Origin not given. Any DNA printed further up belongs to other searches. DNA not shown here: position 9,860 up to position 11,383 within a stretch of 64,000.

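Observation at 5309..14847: Unusual priming logic: FAAL-ACP-C followed by a stand-alone FkbH-like protein and a first module whose C domain has AAxxxDS instead of HHxxxDG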

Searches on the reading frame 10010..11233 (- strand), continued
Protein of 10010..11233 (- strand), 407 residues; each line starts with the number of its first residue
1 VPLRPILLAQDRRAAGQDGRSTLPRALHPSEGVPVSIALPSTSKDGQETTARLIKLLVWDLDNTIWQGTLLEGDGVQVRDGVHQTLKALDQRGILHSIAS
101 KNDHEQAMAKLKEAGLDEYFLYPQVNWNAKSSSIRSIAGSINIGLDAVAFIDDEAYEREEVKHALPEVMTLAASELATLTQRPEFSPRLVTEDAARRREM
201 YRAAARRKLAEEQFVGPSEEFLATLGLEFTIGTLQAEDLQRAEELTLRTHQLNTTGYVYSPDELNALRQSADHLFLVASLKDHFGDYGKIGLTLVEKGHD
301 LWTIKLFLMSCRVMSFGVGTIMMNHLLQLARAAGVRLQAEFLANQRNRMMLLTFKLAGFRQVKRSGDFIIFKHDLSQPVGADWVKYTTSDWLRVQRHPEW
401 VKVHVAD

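Call 45: search_protein_families(library=pfam, proteins=[L090:14157-20234:+, L091:6957-13085:+, L090:6287-14164:+], max_evalue=0.00001)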
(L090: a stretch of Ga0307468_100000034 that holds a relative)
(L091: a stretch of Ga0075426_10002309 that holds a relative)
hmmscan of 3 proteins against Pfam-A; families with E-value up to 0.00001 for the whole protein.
L090:14157-20234:+ (2025 aa): 11 families
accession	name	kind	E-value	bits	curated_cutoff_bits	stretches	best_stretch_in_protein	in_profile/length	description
PF00668.25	Condensation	-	3.1e-100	336.5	30.6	1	1564-1994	5-441/456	Condensation domain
PF00109.32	ketoacyl-synt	-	3.1e-74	250.2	20.8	1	13-259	3-252/252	Beta-ketoacyl synthase, N-terminal domain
PF00698.26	Acyl_transf_1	-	9.6e-47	160.4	32.7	1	533-880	1-315/319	Acyl transferase domain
PF02801.28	Ketoacyl-synt_C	-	3.9e-43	146.7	20.8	1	267-385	1-118/119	Beta-ketoacyl synthase, C-terminal domain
PF08659.16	KR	-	5.8e-36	124.5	22.6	1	1184-1383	1-179/180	KR domain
PF22621.2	CurL-like_PKS_C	-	1e-22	80.3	27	1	449-512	1-64/64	CurL-like, PKS C-terminal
PF16197.11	KAsynt_C_assoc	-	2.4e-20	73.4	33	1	388-498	1-108/111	Ketoacyl-synthetase C-terminal extension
PF00550.31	PP-binding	-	3.1e-16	59.8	20.8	1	1477-1540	2-67/67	Phosphopantetheine attachment site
PF21394.3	Beta-ketacyl_N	-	9.1e-16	58.4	26.9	1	961-1124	2-155/170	Beta-ketoacyl synthase-like, N-terminal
PF22336.2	RhiE-like_linker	-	2.7e-14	53.4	27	1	453-514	2-62/67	RhiE-like, KS-MAT linker domain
PF00108.29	Thiolase_N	-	6.2e-06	26.2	26.4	0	140-210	40-112/260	Thiolase, N-terminal domain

L091:6957-13085:+ (2042 aa): 11 families
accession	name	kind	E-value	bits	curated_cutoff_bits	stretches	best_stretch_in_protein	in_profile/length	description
PF00668.25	Condensation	-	5.7e-102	342.2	30.6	1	1572-2010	3-447/456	Condensation domain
PF00109.32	ketoacyl-synt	-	9.4e-74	248.6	20.8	1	23-267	5-252/252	Beta-ketoacyl synthase, N-terminal domain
PF02801.28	Ketoacyl-synt_C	-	1.3e-43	148.2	20.8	1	275-393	1-118/119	Beta-ketoacyl synthase, C-terminal domain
PF00698.26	Acyl_transf_1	-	1e-39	137.3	32.7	1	542-839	2-268/319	Acyl transferase domain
PF08659.16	KR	-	3e-36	125.5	22.6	1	1192-1390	1-178/180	KR domain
PF22621.2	CurL-like_PKS_C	-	2.8e-23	82.1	27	1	457-518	1-62/64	CurL-like, PKS C-terminal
PF16197.11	KAsynt_C_assoc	-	6.1e-20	72.1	33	1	397-505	2-107/111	Ketoacyl-synthetase C-terminal extension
PF21394.3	Beta-ketacyl_N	-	1.9e-18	67.1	26.9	1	970-1133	2-155/170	Beta-ketoacyl synthase-like, N-terminal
PF00550.31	PP-binding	-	3.1e-16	59.8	20.8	1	1487-1550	2-67/67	Phosphopantetheine attachment site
PF22336.2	RhiE-like_linker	-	1.2e-13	51.3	27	1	460-521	1-61/67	RhiE-like, KS-MAT linker domain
PF00106.31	adh_short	-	4e-06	26.9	26.6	0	1253-1370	41-159/195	short chain dehydrogenase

L090:6287-14164:+ (2625 aa): 4 families
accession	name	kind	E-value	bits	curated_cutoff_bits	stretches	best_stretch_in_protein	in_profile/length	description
PF00668.25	Condensation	-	2.4e-278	923.6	30.6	3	12-459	2-454/456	Condensation domain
PF00501.34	AMP-binding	-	3.4e-174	579.6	29.9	2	481-828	1-384/384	AMP-binding enzyme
PF00550.31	PP-binding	-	7.6e-31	106.6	20.8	2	988-1051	1-67/67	Phosphopantetheine attachment site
PF13193.12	AMP-binding_C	-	2.1e-24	86.6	24.5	2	886-961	1-76/76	AMP-binding enzyme C-terminal domain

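Call 60: search_solved_structures(query=window:10010-11131:-, max_evalue=0.001, show_alignments=1)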
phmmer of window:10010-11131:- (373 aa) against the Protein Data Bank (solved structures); distinct sequences matched with E-value up to 0.001: 1.
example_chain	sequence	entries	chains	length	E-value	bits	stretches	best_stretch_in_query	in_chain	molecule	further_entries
3slr_A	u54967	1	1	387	2.8e-11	46.5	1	18-135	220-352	uncharacterized protein BF1531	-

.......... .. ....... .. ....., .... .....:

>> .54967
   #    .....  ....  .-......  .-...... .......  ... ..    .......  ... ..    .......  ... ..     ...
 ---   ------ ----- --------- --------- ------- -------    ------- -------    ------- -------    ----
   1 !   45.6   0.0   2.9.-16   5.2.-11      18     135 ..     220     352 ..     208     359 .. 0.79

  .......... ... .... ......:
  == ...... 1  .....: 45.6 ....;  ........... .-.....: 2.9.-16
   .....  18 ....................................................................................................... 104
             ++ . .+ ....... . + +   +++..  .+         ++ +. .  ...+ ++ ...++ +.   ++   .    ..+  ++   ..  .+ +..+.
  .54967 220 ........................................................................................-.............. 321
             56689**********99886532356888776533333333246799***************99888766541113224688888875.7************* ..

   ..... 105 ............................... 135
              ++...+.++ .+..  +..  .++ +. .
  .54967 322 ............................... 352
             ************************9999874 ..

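Call 81: find_encoding_contigs(protein=P0110, flank=10000, max_places=2)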
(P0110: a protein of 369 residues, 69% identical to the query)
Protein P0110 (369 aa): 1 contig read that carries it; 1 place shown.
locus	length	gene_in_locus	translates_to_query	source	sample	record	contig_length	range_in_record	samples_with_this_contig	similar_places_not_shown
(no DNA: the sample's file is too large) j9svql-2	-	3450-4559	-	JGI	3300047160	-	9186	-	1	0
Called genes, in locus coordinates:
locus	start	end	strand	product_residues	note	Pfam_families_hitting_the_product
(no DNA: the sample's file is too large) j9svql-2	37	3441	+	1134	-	PF00501:AMP-binding, PF23024:AMP-dom_DIP2-like, PF00550:PP-binding, PF00668:Condensation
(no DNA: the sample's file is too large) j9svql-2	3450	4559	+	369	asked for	PF12689:Acid_PPase (faint)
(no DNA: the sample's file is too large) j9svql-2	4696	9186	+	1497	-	?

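Call 82: find_encoding_contigs(protein=P0109, flank=10000, max_places=2)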
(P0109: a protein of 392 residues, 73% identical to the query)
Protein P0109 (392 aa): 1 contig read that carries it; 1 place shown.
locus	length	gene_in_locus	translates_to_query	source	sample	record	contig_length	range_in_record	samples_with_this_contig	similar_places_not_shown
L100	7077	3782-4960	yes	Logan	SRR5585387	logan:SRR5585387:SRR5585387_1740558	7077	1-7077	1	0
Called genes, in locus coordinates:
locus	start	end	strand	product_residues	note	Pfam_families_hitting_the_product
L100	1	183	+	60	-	?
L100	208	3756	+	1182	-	PF00501:AMP-binding, PF23024:AMP-dom_DIP2-like, PF00550:PP-binding, PF23297:ACP_SdgA_C (weak), PF00668:Condensation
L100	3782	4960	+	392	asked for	PF00702:Hydrolase (faint)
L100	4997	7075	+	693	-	?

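Call 94: predict_structure(alignment_id=A5)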
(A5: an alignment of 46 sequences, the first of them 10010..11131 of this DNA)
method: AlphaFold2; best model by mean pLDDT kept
length: 373 residues; sequences in the alignment: 46
mean_pLDDT: 83.8   pTM: 0.73
mean pLDDT of the five models: 83.8, 82.8, 81.2, 81.1, 79.6
residues with pLDDT >= 90: 179; 70-90: 148; 50-70: 16; < 50: 30
segments of 3 or more residues with pLDDT < 50: 1-15, 346-360
pLDDT, mean of each block of 10 residues (from residue 1): 32 57 90 82 88 90 86 87 83 77 85 94 93 95 93 71 82 88 86 94 90 86 92 97 95 92 97 87 86 92 95 84 90 95 55 37 76 85
secondary structure, 60 per line:
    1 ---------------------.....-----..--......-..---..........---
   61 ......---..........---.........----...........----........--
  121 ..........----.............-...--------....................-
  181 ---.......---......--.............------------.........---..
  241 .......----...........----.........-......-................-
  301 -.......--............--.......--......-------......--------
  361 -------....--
elements in order: E22-26 H36-41 H48-57 E61-66 H70-79 E86-91 H96-106 E114-118 H121-130 E135-138 H139-147 H160-179 H184-190 E194-199 H202-214 H227-235 E239-247 E252-262 E267-275 H277-282 H284-299 E302-308 H311-322 E325-331 E334-339 H347-352 E368-371

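Call 96: fold_search(model_id=the predicted structure, library=pdb)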
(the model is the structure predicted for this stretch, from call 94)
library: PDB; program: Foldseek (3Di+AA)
matches with E <= 10: 1643; with E <= 0.001: 352
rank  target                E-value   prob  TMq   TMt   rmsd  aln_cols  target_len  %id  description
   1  3slr                  1.6e-07  1.00  0.30  0.30   2.5       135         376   30  Crystal structure of N-terminal part of the protein BF1531 from Bacteroides fragilis containing phosphatase domain compl (released 2011-07-20)
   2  9mto_A                1.6e-07  1.00  0.32  0.76   3.3       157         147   15  Crystal structure of acetyltransferase CBU0801 from Coxiella burnetii (released 2025-01-22)
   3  1u7p_D                4.8e-07  1.00  0.32  0.71   2.7       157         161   23  X-ray Crystal Structure of the Hypothetical Phosphotyrosine Phosphatase MDP-1 of the Haloacid Dehalogenase Superfamily (released 2004-10-19)
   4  1u7p_C                5.4e-07  1.00  0.32  0.69   2.9       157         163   24  X-ray Crystal Structure of the Hypothetical Phosphotyrosine Phosphatase MDP-1 of the Haloacid Dehalogenase Superfamily (released 2004-10-19)
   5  1u7p_B                7.2e-07  1.00  0.32  0.69   2.8       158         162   23  X-ray Crystal Structure of the Hypothetical Phosphotyrosine Phosphatase MDP-1 of the Haloacid Dehalogenase Superfamily (released 2004-10-19)
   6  4pv6_F                7.2e-07  1.00  0.30  0.68   3.8       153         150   18  Crystal Structure Analysis of Ard1 from Thermoplasma volcanium (released 2015-01-21)
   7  4pv6_D                7.2e-07  1.00  0.30  0.68   4.1       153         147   18  Crystal Structure Analysis of Ard1 from Thermoplasma volcanium (released 2015-01-21)
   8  2wm8                  7.7e-07  1.00  0.30  0.62   8.5       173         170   22  Crystal structure of human magnesium-dependent phosphatase 1 of the haloacid dehalogenase superfamily (MGC5987) (released 2009-07-28)
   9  1u7o                  1.4e-06  1.00  0.31  0.69   5.5       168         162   23  Magnesium Dependent Phosphatase 1 (MDP-1) (released 2004-10-26)
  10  4pv6_L                1.4e-06  1.00  0.30  0.70   3.9       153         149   16  Crystal Structure Analysis of Ard1 from Thermoplasma volcanium (released 2015-01-21)
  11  4avb_A                1.6e-06  1.00  0.30  0.35  12.9       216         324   17  Crystal structure of protein lysine acetyltransferase Rv0998 in complex with acetyl CoA and cAMP (released 2012-07-11)
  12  5isv_B                1.7e-06  1.00  0.31  0.70   3.8       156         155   17  Crystal structure of the ribosomal-protein-S18-alanine N-acetyltransferase from Escherichia coli (released 2016-04-13)
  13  2cnm_A                1.8e-06  1.00  0.31  0.72   3.8       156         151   17  RimI - Ribosomal S18 N-alpha-protein acetyltransferase in complex with a bisubstrate inhibitor (Cterm-Arg-Arg-Phe-Tyr- (released 2007-05-22)
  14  1u7p_A                2.1e-06  1.00  0.32  0.69   2.9       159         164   23  X-ray Crystal Structure of the Hypothetical Phosphotyrosine Phosphatase MDP-1 of the Haloacid Dehalogenase Superfamily (released 2004-10-19)
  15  3eo4_D                2.1e-06  1.00  0.33  0.71   3.1       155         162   13  The crystal structure of a domain from Methanocaldococcus jannaschii DSM 2661 (released 2008-10-14)
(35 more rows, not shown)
